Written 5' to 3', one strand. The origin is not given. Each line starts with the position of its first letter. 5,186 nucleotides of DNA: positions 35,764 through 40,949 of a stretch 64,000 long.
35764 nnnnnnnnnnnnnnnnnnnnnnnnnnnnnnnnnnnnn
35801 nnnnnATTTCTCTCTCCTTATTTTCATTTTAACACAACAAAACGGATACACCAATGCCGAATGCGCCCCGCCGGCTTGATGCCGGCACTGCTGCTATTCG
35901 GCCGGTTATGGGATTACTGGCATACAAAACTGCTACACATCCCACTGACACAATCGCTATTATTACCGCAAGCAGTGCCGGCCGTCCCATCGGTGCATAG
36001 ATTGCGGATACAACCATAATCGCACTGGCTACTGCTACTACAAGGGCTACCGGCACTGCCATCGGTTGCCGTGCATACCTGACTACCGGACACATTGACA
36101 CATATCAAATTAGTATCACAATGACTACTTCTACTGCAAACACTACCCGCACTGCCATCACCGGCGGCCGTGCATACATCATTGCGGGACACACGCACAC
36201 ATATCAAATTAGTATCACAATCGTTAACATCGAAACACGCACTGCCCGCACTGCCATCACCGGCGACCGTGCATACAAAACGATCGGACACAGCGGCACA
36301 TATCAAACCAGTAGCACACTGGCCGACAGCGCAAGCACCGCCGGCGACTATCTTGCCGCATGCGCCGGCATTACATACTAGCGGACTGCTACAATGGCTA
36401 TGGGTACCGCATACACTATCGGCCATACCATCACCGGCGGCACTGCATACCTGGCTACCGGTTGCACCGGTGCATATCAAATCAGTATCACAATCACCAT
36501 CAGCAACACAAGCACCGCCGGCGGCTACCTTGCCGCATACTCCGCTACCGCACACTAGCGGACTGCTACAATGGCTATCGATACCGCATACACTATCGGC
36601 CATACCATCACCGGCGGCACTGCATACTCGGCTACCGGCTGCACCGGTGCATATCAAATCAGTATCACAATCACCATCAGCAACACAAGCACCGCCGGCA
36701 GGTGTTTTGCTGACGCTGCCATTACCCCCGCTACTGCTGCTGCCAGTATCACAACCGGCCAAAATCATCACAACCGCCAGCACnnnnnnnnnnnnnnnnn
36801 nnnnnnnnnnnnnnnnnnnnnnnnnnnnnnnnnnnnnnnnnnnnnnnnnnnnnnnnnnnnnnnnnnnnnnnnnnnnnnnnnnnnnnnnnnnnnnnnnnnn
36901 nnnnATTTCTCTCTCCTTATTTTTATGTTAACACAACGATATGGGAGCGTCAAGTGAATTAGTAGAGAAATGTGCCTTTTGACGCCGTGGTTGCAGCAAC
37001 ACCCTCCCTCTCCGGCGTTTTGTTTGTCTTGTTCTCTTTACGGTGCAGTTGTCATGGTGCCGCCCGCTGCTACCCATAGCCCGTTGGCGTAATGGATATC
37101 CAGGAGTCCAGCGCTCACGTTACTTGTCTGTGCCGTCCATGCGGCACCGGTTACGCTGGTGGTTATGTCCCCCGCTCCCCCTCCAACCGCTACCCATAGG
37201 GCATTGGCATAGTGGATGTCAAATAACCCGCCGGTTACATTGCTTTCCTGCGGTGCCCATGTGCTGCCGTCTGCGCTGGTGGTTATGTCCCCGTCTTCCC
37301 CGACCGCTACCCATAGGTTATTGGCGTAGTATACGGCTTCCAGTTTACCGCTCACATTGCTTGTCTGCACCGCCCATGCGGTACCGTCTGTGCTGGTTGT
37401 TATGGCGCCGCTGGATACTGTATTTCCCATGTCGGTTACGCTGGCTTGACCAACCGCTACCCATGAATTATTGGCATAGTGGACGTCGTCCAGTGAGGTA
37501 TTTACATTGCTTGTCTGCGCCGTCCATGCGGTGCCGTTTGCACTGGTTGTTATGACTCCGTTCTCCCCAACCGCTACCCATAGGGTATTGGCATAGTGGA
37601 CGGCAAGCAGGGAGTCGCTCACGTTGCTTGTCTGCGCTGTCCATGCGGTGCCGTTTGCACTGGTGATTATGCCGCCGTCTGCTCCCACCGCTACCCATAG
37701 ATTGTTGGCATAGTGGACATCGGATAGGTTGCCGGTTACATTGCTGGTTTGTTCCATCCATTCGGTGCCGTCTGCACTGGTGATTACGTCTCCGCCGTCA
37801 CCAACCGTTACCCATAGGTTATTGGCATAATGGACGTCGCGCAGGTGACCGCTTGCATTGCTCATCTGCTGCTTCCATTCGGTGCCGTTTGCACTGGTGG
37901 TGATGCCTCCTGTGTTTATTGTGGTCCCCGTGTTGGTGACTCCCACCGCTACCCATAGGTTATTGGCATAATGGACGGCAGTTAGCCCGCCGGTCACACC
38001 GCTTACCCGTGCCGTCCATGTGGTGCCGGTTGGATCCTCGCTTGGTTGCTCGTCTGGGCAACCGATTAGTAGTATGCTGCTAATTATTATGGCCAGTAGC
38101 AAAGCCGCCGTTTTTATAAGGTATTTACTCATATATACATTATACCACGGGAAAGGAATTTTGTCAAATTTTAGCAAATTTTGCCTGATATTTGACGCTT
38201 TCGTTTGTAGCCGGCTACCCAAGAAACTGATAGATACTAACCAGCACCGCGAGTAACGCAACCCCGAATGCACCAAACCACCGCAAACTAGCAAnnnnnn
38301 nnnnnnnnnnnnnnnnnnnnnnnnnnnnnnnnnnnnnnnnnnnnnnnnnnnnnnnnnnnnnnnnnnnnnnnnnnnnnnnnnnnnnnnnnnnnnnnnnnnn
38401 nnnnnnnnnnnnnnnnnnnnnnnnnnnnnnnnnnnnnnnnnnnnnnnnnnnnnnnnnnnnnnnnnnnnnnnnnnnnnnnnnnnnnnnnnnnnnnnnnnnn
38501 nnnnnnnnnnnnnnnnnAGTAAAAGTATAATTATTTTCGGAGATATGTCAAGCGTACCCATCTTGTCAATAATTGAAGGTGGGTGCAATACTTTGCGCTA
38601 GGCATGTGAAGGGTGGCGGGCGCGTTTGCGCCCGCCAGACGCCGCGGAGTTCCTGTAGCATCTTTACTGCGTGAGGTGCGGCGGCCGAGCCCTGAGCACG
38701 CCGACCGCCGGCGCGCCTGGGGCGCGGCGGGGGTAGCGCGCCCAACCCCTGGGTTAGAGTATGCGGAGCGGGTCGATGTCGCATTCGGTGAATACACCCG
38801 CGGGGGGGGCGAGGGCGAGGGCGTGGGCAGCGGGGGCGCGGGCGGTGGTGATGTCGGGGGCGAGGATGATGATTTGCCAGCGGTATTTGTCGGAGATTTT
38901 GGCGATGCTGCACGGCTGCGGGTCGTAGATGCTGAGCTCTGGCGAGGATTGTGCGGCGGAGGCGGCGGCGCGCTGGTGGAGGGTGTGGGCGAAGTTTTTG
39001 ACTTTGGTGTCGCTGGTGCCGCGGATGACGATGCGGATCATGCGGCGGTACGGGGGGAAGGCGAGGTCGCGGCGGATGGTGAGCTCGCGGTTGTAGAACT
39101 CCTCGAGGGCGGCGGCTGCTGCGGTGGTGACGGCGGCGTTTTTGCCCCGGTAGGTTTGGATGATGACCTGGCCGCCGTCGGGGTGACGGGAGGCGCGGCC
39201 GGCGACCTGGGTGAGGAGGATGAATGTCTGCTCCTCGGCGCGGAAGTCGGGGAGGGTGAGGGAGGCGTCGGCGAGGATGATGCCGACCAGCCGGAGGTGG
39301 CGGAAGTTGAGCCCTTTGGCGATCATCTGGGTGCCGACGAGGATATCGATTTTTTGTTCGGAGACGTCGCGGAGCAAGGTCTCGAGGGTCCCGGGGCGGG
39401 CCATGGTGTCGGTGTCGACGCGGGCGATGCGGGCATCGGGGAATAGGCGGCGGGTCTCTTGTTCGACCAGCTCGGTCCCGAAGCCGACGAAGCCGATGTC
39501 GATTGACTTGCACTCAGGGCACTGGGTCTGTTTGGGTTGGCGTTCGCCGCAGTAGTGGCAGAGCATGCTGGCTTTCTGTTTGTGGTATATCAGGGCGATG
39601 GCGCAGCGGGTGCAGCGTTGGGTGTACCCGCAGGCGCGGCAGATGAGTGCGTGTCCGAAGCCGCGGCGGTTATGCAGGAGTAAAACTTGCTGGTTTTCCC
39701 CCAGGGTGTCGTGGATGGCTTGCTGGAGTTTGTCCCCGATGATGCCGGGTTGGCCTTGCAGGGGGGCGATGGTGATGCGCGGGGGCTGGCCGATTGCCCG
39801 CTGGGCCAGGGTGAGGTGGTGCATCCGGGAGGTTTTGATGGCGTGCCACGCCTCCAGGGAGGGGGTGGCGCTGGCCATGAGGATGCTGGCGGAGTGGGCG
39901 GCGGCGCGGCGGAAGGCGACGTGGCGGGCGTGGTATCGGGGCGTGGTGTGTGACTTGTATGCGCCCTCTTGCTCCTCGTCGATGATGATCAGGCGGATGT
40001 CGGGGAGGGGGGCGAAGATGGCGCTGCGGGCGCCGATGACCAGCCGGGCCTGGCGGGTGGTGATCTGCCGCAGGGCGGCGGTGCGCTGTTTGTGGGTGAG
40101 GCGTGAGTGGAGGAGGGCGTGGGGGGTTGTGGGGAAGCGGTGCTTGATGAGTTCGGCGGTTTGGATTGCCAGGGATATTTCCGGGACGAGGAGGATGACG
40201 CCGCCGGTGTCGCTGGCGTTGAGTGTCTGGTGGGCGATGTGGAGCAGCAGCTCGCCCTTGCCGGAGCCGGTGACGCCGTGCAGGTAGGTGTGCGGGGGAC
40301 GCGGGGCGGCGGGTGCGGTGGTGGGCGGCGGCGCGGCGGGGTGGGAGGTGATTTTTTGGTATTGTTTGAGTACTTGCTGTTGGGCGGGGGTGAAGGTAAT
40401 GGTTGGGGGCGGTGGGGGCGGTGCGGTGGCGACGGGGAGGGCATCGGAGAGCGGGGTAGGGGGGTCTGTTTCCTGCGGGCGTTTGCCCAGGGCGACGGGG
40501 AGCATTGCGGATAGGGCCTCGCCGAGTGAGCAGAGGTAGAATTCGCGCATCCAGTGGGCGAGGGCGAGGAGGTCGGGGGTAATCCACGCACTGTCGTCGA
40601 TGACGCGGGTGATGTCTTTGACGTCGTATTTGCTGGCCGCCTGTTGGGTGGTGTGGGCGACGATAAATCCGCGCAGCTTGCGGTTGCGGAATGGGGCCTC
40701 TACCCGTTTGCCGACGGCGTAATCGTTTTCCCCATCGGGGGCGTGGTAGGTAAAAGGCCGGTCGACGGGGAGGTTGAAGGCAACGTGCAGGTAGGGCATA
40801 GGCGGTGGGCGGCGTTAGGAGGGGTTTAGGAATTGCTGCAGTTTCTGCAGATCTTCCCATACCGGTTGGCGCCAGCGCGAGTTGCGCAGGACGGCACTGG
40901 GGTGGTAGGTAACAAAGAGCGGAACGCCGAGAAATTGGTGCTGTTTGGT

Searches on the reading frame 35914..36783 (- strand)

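Call 7: search_protein_families(library=pfam, proteins=[window:35914-36783:-], max_evalue=0.01)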
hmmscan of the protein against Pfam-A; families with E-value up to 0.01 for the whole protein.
window:35914-36783:- (289 aa): 1 family
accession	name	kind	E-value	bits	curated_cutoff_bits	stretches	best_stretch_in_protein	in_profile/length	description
PF23416.1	DUF7107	-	2.4e-05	25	24.6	0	66-106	2-43/48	Domain of unknown function (DUF7107)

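Call 8: search_protein_families(library=ncbifam, proteins=[window:35914-36783:-], max_evalue=0.01)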
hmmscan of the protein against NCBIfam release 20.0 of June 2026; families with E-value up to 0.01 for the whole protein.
window:35914-36783:- (289 aa): 0 families

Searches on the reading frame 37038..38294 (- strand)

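Call 7: search_protein_families(library=pfam, proteins=[window:37038-38294:-], max_evalue=0.01)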
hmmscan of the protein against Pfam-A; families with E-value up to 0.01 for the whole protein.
window:37038-38294:- (418 aa): 2 families
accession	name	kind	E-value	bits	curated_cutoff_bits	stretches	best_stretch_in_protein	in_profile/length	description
PF18358.7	Tudor_4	-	0.00011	22.2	25.8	0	247-276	6-35/50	Histone methyltransferase Tudor domain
PF19755.4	DUF6242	-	0.009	16.3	29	0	86-179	123-217/217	Domain of unknown function (DUF6242)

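Call 8: search_protein_families(library=ncbifam, proteins=[window:37038-38294:-], max_evalue=0.01)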
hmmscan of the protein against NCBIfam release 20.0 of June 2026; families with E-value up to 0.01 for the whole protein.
window:37038-38294:- (418 aa): 1 family
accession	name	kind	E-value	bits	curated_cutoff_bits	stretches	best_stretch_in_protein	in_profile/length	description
NF041542.1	fosX-Cc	exception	0.00045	20.6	270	0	232-293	44-104/130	fosfomycin resistance hydrolase FosXCC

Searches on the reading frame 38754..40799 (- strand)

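Call 50: search_protein_families(library=pfam, proteins=[window:38754-40799:-], max_evalue=0.00001)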
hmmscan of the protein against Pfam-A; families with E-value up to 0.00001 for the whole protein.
window:38754-40799:- (681 aa): 6 families
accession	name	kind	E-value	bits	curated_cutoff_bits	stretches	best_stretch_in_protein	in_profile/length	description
PF17764.6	PriA_3primeBD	-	2.1e-27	95.2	22.7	1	6-101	2-96/96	3'DNA-binding domain (3'BD)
PF18074.6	PriA_C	-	1.1e-15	58.7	26.9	1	583-677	1-95/95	Primosomal protein N C-terminal domain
PF00270.35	DEAD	-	1.4e-12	48.1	26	1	171-314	17-161/167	DEAD/DEAH box helicase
PF18319.7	Zn_ribbon_PriA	-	6.5e-11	42.4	26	1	396-422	1-27/27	PriA DNA helicase Cys-rich region (CRR) domain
PF00271.37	Helicase_C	-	9.1e-09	36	23.5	0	457-538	41-108/110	Helicase conserved C-terminal domain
PF04851.21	ResIII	-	1.8e-08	34.9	22.5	1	134-314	2-163/164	Type III restriction enzyme, res subunit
